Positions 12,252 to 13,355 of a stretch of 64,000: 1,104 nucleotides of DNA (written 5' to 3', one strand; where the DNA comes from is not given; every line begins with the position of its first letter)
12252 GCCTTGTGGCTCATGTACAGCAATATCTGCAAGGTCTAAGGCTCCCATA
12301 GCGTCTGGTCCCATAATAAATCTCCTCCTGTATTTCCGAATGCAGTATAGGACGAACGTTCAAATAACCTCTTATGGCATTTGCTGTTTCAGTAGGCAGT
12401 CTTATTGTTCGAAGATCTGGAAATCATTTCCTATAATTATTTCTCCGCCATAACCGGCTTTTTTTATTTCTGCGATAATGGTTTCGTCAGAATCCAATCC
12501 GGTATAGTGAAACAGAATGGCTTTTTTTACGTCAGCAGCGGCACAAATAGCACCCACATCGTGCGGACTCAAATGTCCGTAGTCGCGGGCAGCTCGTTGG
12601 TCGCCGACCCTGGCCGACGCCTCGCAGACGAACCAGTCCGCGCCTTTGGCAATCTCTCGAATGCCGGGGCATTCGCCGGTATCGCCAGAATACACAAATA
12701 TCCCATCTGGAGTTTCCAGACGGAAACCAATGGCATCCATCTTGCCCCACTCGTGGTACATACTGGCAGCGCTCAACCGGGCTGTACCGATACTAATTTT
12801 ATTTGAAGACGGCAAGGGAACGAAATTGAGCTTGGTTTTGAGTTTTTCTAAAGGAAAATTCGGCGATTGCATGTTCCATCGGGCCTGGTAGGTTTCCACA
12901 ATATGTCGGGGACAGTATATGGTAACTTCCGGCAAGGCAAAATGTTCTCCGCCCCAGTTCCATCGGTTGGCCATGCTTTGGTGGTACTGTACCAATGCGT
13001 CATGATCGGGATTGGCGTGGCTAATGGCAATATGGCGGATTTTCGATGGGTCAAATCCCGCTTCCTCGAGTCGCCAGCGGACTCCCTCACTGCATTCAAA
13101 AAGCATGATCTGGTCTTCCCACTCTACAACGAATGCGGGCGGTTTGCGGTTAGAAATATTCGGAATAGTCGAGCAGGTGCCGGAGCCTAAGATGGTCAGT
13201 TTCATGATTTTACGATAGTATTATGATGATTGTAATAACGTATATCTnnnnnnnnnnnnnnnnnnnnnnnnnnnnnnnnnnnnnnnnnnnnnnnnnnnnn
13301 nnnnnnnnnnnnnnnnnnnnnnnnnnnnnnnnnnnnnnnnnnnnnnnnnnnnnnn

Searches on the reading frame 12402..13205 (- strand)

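Call 19: search_protein_families(library=pfam, proteins=[window:12402-13205:-])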
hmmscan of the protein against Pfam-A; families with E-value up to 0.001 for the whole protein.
window:12402-13205:- (267 aa): 2 families
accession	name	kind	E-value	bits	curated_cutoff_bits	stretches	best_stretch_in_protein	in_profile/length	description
PF12706.13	Lactamase_B_2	-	3.6e-15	56.5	27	1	36-234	5-200/200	Beta-lactamase superfamily domain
PF00753.33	Lactamase_B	-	0.00055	20.4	22.7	0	25-69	9-57/196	Metallo-beta-lactamase superfamily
